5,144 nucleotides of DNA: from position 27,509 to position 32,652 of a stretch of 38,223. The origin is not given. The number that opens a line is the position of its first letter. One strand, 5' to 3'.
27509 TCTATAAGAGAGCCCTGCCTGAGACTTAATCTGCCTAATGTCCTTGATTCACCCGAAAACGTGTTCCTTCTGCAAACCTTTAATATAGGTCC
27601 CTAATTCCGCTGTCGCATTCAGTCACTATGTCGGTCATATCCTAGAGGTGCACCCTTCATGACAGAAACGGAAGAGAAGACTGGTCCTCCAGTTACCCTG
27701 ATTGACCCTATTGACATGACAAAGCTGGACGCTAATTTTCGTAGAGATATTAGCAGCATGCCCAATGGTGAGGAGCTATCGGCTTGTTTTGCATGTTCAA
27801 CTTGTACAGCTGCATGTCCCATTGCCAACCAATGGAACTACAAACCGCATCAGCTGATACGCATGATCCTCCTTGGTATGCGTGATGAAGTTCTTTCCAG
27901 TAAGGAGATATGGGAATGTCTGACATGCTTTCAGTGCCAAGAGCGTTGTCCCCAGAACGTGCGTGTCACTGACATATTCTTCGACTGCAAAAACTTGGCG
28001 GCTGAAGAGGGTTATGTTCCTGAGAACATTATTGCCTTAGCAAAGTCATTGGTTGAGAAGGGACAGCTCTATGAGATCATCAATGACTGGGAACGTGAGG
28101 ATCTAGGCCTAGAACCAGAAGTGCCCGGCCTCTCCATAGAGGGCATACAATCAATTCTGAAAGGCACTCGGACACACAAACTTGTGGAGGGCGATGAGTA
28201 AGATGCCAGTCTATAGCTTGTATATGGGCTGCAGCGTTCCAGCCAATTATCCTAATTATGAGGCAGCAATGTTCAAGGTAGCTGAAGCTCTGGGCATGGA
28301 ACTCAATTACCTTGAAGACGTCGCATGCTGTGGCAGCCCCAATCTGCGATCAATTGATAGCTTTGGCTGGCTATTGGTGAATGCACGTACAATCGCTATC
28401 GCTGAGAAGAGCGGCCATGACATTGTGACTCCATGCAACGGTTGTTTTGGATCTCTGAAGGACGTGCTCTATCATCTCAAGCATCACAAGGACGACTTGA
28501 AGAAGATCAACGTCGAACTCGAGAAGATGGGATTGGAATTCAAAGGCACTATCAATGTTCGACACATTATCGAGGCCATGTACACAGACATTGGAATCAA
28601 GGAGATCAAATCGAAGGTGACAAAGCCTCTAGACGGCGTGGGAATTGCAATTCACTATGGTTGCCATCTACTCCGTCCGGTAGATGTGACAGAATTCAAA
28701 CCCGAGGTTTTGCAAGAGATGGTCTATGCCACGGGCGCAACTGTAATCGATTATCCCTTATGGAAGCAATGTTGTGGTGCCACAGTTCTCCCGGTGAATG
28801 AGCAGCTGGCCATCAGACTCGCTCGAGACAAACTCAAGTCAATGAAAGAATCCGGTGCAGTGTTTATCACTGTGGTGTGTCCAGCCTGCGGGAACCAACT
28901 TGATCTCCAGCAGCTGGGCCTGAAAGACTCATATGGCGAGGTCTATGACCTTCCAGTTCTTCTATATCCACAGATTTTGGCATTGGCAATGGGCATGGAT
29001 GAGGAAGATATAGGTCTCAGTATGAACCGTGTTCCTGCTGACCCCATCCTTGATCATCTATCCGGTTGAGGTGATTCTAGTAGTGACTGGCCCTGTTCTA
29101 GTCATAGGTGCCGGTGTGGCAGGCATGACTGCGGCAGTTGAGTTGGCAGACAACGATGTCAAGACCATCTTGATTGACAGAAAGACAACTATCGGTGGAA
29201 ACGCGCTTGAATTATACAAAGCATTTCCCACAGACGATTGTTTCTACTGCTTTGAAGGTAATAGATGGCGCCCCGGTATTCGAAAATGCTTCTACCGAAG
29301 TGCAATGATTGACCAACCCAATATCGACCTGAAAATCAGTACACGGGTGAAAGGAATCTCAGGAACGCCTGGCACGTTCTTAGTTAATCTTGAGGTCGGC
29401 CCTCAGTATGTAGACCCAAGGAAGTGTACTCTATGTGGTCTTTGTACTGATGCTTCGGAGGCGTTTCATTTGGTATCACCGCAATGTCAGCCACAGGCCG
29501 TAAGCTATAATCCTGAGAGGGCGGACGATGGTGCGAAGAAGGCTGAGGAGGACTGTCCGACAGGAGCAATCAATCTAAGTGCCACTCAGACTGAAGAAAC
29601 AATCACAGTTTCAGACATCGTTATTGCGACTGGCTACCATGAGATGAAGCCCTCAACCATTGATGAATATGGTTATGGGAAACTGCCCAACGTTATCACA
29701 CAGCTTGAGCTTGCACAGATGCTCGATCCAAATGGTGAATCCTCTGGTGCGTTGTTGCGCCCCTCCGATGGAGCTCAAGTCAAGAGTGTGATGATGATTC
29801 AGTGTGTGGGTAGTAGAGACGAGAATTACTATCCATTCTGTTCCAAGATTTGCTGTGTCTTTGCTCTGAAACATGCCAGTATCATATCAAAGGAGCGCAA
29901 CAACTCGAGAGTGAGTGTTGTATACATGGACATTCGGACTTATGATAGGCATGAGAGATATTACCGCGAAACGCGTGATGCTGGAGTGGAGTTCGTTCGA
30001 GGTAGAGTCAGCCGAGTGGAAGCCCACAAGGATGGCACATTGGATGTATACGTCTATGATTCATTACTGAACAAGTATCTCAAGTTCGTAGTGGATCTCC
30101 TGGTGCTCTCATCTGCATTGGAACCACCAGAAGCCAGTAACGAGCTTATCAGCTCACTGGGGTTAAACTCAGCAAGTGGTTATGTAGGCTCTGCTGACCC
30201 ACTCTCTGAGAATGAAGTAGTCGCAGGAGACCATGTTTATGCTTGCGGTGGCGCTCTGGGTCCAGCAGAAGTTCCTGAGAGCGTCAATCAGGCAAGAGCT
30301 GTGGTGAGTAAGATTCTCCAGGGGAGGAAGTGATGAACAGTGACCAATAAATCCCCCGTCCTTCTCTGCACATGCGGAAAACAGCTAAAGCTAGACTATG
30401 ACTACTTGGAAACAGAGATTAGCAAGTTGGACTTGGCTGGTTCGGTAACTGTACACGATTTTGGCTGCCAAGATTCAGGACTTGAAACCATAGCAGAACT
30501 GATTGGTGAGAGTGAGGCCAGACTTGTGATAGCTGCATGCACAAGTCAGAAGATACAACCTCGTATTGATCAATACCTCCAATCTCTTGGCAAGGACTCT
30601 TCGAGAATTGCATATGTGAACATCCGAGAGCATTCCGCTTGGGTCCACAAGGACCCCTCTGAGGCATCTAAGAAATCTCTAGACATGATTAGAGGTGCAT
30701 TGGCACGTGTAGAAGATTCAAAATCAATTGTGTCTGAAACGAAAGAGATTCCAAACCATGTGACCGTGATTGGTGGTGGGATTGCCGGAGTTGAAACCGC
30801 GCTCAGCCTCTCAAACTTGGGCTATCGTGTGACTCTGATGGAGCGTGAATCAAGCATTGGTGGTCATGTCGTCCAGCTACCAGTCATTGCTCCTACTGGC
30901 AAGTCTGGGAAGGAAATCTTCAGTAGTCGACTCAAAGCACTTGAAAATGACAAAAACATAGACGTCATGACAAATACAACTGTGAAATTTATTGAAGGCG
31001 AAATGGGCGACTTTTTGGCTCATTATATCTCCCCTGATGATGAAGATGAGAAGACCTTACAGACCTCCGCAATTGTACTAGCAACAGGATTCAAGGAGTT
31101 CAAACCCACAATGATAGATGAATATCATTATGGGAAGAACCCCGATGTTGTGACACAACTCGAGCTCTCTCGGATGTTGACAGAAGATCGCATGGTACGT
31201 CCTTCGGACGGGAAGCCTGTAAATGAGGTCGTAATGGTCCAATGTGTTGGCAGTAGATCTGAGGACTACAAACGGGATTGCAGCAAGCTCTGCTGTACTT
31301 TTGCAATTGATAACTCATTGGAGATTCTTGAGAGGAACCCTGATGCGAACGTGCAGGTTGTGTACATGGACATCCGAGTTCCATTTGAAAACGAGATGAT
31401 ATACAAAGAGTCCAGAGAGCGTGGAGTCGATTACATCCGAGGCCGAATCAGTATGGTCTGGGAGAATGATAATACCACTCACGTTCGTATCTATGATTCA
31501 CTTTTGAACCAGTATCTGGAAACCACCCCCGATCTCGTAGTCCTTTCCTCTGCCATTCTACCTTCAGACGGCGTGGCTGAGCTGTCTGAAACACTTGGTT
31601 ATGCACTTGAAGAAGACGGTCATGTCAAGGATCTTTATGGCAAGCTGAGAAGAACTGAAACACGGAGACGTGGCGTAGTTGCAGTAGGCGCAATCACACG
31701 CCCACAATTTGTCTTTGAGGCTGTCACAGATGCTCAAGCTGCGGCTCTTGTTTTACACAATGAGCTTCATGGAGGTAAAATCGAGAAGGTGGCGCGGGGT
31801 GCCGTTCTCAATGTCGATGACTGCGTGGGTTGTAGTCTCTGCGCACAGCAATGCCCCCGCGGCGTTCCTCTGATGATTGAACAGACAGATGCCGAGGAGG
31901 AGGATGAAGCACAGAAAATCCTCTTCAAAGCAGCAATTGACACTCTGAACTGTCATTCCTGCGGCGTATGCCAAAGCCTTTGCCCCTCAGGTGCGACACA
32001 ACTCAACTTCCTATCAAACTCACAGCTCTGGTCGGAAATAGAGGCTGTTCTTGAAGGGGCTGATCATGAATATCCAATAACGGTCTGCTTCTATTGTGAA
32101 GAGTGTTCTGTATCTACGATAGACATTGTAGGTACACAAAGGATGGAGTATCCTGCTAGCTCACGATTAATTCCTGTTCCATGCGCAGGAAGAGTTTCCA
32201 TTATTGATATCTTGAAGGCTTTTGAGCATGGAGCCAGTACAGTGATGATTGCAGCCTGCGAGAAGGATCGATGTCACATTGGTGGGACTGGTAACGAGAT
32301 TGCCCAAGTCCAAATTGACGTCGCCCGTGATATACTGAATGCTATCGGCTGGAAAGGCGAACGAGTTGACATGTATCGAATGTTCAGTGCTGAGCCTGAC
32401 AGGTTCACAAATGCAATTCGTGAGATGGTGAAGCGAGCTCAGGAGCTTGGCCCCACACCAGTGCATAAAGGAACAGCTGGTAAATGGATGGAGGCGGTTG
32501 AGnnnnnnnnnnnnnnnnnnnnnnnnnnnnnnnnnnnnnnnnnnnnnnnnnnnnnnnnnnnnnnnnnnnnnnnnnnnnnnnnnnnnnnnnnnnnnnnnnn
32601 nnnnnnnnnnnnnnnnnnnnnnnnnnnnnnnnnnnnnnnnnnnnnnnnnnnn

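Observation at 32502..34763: Hdr-coupled 753-aa orphan joining a helical region, two winged-helix modules and a split 2x[4Fe-4S] domain; candidate novel redox-sensing or scaffolding component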

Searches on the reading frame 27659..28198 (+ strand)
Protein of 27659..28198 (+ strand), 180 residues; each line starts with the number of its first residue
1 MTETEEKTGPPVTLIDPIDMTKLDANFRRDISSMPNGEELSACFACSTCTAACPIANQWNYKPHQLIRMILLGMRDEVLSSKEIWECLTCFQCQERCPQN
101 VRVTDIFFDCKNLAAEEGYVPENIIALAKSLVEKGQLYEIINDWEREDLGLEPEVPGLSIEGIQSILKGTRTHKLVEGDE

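Call 3: search_protein_families(library=pfam, proteins=[window:27659-28198:+], max_evalue=1)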
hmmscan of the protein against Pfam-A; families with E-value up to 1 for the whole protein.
window:27659-28198:+ (180 aa): 13 families
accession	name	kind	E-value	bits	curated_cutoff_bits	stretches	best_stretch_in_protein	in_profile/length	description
PF13183.11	Fer4_8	-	1.6e-12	48.2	27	1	39-101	1-68/68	4Fe-4S dicluster domain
PF13534.11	Fer4_17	-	2.5e-10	41.2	22.2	1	42-101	1-60/61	4Fe-4S dicluster domain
PF13187.11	Fer4_9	-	3e-08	34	27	2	42-100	1-50/52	4Fe-4S dicluster domain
PF13237.11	Fer4_10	-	2.5e-07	31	25.5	1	39-98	5-53/53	4Fe-4S dicluster domain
PF12838.12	Fer4_7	-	2.3e-05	25.2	27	1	43-101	2-52/52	4Fe-4S dicluster domain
PF13484.11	Fer4_16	-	7.4e-05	23.9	30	2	79-100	45-66/66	4Fe-4S double cluster binding domain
PF14697.11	Fer4_21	-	0.0011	19.5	35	1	41-56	39-54/59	4Fe-4S dicluster domain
PF25160.1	LdpA_Fe-S-bd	-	0.012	15.8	27.6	1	39-56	24-41/49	LdpA Fe-S cluster-binding domain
PF12797.12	Fer4_2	-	0.013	15.8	24.5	1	40-54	7-21/22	4Fe-4S binding domain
PF12800.12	Fer4_4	-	0.029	15.2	24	1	41-54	2-15/17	4Fe-4S binding domain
PF24442.1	DUF7561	-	0.31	11.4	27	0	43-106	6-62/65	Family of unknown function (DUF7561)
PF12798.12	Fer4_3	-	0.71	11.3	27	1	87-100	1-14/15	4Fe-4S binding domain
PF13746.11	Fer4_18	-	0.92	10.2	27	0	79-105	53-79/114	4Fe-4S dicluster domain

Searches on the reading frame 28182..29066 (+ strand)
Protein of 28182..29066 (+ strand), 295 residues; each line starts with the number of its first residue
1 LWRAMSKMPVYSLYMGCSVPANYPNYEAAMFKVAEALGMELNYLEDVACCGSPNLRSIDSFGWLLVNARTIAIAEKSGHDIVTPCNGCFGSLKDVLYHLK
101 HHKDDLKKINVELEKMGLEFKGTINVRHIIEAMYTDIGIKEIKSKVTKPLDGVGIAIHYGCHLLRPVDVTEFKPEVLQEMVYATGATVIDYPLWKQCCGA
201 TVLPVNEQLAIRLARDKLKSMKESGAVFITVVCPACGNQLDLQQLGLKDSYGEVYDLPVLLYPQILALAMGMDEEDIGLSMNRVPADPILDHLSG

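Call 3: search_protein_families(library=pfam, proteins=[window:28182-29066:+], max_evalue=1)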
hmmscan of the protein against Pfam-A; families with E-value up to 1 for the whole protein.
window:28182-29066:+ (295 aa): 3 families
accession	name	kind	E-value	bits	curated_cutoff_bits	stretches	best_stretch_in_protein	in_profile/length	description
PF02754.22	CCG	-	2.1e-30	105.1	20.6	2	155-241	1-85/85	Cysteine-rich domain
PF22196.1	HdrB-like_C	-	0.026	15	33.4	1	201-280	3-84/87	HdrB-like C-terminal domain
PF24460.1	DUF7575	-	0.1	12.5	28.5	1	230-242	3-15/28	Domain of unknown function (DUF7575)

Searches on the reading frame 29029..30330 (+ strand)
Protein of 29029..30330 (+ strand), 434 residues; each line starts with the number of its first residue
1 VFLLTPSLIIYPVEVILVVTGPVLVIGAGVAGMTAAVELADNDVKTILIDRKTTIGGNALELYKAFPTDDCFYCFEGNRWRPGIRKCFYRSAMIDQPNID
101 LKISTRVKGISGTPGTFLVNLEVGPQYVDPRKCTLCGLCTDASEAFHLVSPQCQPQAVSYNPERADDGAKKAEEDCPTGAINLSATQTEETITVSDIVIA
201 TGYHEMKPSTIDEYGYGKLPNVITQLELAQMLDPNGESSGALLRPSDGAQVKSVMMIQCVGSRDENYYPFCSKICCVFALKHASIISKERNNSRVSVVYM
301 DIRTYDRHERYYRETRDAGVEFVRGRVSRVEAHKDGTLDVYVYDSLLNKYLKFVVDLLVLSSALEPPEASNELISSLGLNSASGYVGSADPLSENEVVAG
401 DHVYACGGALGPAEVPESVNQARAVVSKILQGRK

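Call 3: search_protein_families(library=pfam, proteins=[window:29029-30330:+], max_evalue=1)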
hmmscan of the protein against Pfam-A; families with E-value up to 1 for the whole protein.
window:29029-30330:+ (434 aa): 18 families
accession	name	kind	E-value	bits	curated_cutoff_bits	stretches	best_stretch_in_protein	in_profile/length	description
PF07992.20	Pyr_redox_2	-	7.2e-12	45.8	26.1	1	23-66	3-46/291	Pyridine nucleotide-disulphide oxidoreductase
PF12831.13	FAD_oxidored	-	7.3e-08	32.6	27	1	23-59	2-38/416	FAD dependent oxidoreductase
PF13450.12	NAD_binding_8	-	2.8e-07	31.1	21.9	1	25-59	1-35/68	NAD(P)-binding Rossmann-like domain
PF00890.30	FAD_binding_2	-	8.7e-07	28.9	20.4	1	23-58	2-37/414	FAD binding domain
PF01946.23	Thi4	-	7.8e-06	25.7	26.2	1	20-59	17-57/235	Thi4 family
PF01266.30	DAO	-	8.4e-06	26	27.9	1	23-57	2-37/353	FAD dependent oxidoreductase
PF01134.28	GIDA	-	2.2e-05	24.2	22.1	1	23-53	2-32/391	Glucose inhibited division protein A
PF03486.20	HI0933_like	-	4.5e-05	23.5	50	1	23-56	3-36/244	HI0933-like protein Rossmann domain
PF00037.32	Fer4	-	0.00024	21.2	21.1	1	127-142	2-17/24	4Fe-4S binding domain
PF01494.25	FAD_binding_3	-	0.00057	19.7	22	1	22-53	3-34/349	FAD binding domain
PF13738.12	Pyr_redox_3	-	0.00065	19.5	30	1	24-56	1-33/305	Pyridine nucleotide-disulphide oxidoreductase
PF12797.12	Fer4_2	-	0.002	18.4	24.5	1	126-142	3-19/22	4Fe-4S binding domain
PF13370.11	Fer4_13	-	0.0077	17.3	24.5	1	128-182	1-57/58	4Fe-4S single cluster domain of Ferredoxin I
PF00070.33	Pyr_redox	-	0.0097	16.8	22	1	23-56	2-35/82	Pyridine nucleotide-disulphide oxidoreductase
PF01262.27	AlaDh_PNT_C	-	0.02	14.8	23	1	18-52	26-60/214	Alanine dehydrogenase/PNT, C-terminal domain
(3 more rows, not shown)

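Call 4: search_protein_families(library=ncbifam, proteins=[window:29029-30330:+], max_evalue=1)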
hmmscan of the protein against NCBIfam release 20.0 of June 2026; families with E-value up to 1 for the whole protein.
window:29029-30330:+ (434 aa): 115 families (the best 25 are shown)
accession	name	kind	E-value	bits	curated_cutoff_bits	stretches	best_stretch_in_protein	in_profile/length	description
NF040770.1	hetero_SS_HdrA2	exception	1.8e-83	281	1100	1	18-429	137-556/777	CoB-CoM heterodisulfide reductase HdrA2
NF041778.1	hetero_SS_HdrA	equivalog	5.2e-79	266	1400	1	19-424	141-561/771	ferredoxin:CoB-CoM heterodisulfide reductase subunit HdrA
NF041891.1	hdrA_Methbact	equivalog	5.1e-74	249.8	1300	1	21-430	134-553/762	ferredoxin:CoB-CoM heterodisulfide reductase subunit HdrA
TIGR03467.1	HpnE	equivalog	2.9e-07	30.2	283.05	1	23-59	1-37/430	hydroxysqualene dehydroxylase HpnE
NF003585.0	PRK05249.1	equivalog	1.3e-06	27.3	465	1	23-60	9-46/464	Si-specific NAD(P)(+) transhydrogenase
TIGR01813.1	flavo_cyto_c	subfamily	1.8e-06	27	285.45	1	23-60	2-40/444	flavocytochrome c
NF004943.0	PRK06292.2-1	equivalog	3.1e-06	26.2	432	1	23-60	6-43/456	dihydrolipoyl dehydrogenase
TIGR01350.1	lipoamide_DH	equivalog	1e-05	24.5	408.8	1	23-60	4-40/461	dihydrolipoyl dehydrogenase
NF045637.1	carotdesatCrtDProt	equivalog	1.9e-05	23.4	580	1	23-61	1-39/485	1-hydroxycarotenoid 3,4-desaturase CrtD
TIGR02734.1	crtI_fam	subfamily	2.7e-05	23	238.1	1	23-61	1-39/504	phytoene desaturase family protein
TIGR00292.1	TIGR00292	equivalog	3.2e-05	23.3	148.3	1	21-58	22-59/254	sulfide-dependent adenosine diphosphate thiazole synthase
NF053717.1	VnlPnlRedVprA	equivalog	4e-05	22.6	600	1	23-59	9-45/481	vinyl phenol reductase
NF005691.0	PRK07494.1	equivalog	4.9e-05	22.1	459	1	23-55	11-43/404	UbiH/UbiF family hydroxylase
TIGR02023.1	BchP-ChlP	subfamily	7e-05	22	343.3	1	23-52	3-32/388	geranylgeranyl diphosphate reductase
NF006002.0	PRK08132.1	subfamily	7.6e-05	21.3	416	1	21-55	26-60/552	FAD-dependent oxidoreductase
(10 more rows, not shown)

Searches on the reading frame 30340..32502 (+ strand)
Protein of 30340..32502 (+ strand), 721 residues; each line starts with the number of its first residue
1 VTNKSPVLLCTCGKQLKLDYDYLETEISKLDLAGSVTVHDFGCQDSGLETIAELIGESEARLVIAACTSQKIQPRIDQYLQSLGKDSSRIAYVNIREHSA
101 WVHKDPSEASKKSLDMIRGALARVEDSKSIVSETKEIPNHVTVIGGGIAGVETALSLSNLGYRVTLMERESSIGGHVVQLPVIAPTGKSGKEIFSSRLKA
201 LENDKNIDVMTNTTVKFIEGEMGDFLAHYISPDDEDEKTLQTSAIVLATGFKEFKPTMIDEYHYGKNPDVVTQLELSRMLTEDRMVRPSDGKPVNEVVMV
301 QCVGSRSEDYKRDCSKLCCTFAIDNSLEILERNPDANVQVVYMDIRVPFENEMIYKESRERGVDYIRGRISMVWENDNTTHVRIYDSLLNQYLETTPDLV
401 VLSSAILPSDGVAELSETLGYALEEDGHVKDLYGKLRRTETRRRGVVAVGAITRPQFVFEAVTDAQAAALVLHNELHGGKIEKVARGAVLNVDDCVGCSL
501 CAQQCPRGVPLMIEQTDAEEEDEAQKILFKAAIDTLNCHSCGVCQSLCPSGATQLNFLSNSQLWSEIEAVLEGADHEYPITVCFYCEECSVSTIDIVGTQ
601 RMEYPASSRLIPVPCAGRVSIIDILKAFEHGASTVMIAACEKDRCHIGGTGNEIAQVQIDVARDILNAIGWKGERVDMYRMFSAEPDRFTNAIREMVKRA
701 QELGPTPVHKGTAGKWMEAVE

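Call 3: search_protein_families(library=pfam, proteins=[window:30340-32502:+], max_evalue=1)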
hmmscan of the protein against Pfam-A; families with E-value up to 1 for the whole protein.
window:30340-32502:+ (721 aa): 28 families (the best 25 are shown)
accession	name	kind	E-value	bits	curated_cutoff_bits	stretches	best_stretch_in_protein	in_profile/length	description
PF02662.21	FlpD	-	6.7e-33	113.7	22.3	1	582-704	2-123/123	Methyl-viologen-reducing hydrogenase, delta subunit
PF07992.20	Pyr_redox_2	-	9.4e-13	48.7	26.1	1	140-270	2-129/291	Pyridine nucleotide-disulphide oxidoreductase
PF12838.12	Fer4_7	-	3.6e-09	37.4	27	2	495-552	2-52/52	4Fe-4S dicluster domain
PF00070.33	Pyr_redox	-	1.4e-08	35.5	22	1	140-174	1-35/82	Pyridine nucleotide-disulphide oxidoreductase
PF13738.12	Pyr_redox_3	-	3.2e-07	30.3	30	1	139-252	165-268/305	Pyridine nucleotide-disulphide oxidoreductase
PF01134.28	GIDA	-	4.6e-07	29.7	22.1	1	141-171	2-32/391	Glucose inhibited division protein A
PF01266.30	DAO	-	8.6e-07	29.2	27.9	1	141-175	2-36/353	FAD dependent oxidoreductase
PF12831.13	FAD_oxidored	-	2.4e-06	27.5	27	1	141-191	2-52/416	FAD dependent oxidoreductase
PF00037.32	Fer4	-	4.4e-06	26.7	21.1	2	489-509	2-22/24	4Fe-4S binding domain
PF13450.12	NAD_binding_8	-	5.6e-06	27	21.9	1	143-177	1-35/68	NAD(P)-binding Rossmann-like domain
PF13187.11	Fer4_9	-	2.4e-05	24.7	27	1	494-552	1-51/52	4Fe-4S dicluster domain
PF13237.11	Fer4_10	-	4.6e-05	23.7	25.5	2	489-549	3-53/53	4Fe-4S dicluster domain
PF12797.12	Fer4_2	-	5.8e-05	23.2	24.5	2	489-506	4-21/22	4Fe-4S binding domain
PF03486.20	HI0933_like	-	6.3e-05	23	50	1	140-175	2-37/244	HI0933-like protein Rossmann domain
PF13183.11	Fer4_8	-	6.5e-05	23.8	27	3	492-551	2-67/68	4Fe-4S dicluster domain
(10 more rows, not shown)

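Call 4: search_protein_families(library=ncbifam, proteins=[window:30340-32502:+], max_evalue=1)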
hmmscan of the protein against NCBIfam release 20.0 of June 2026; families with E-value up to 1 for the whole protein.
window:30340-32502:+ (721 aa): 209 families (the best 25 are shown)
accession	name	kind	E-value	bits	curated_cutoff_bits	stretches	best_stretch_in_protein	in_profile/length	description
NF040770.1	hetero_SS_HdrA2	exception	1.6e-141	473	1100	2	234-706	310-774/777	CoB-CoM heterodisulfide reductase HdrA2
NF041778.1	hetero_SS_HdrA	equivalog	3e-102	342.8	1400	2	236-638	322-713/771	ferredoxin:CoB-CoM heterodisulfide reductase subunit HdrA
NF041891.1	hdrA_Methbact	equivalog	4.2e-99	332.8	1300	2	235-682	308-740/762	ferredoxin:CoB-CoM heterodisulfide reductase subunit HdrA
NF045873.1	F420_non_VhuD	exception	2.9e-33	114.8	215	1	579-709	2-131/132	F420-non-reducing hydrogenase iron-sulfur subunit VhuD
NF010590.0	PRK13984.1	equivalog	8.8e-15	53.8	946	2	128-384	277-505/611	putative oxidoreductase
NF004943.0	PRK06292.2-1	equivalog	3e-11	42.8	432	1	132-262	165-279/456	dihydrolipoyl dehydrogenase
TIGR01971.1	NuoI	subfamily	2.3e-10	40.1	113.05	1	492-555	41-100/121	NADH-quinone oxidoreductase, chain I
TIGR01350.1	lipoamide_DH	equivalog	4.1e-09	35.7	408.8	1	122-252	155-268/461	dihydrolipoyl dehydrogenase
NF042909.1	FMH_DH_FwdF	exception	1.2e-08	34.5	375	1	490-595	52-156/336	tungsten-dependent formylmethanofuran dehydrogenase subunit FwdF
NF041087.1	bile_acid_BaiCD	equivalog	1.3e-08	33.5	825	1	123-252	488-598/642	bile acid Fe-S flavoenzyme BaiCD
NF045599.1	bili_reduct_long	exception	4.3e-08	31.9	750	1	133-215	376-456/641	bilirubin reductase, long form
NF045663.1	diclust_near_Sec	equivalog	5e-08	31.5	530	1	124-239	92-204/759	pyridine nucleotide-disulfide oxidoreductase/dicluster-binding protein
NF006221.0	PRK08348.1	subfamily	1e-07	31.7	124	1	486-555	36-94/136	NADH-plastoquinone oxidoreductase subunit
NF004537.0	PRK05888.1-3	equivalog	1.2e-07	31.4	163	1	492-552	67-129/204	NADH-quinone oxidoreductase subunit NuoI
NF009410.0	PRK12771.1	subfamily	1.9e-07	30.1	516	2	131-177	131-177/566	NAD(P)-binding protein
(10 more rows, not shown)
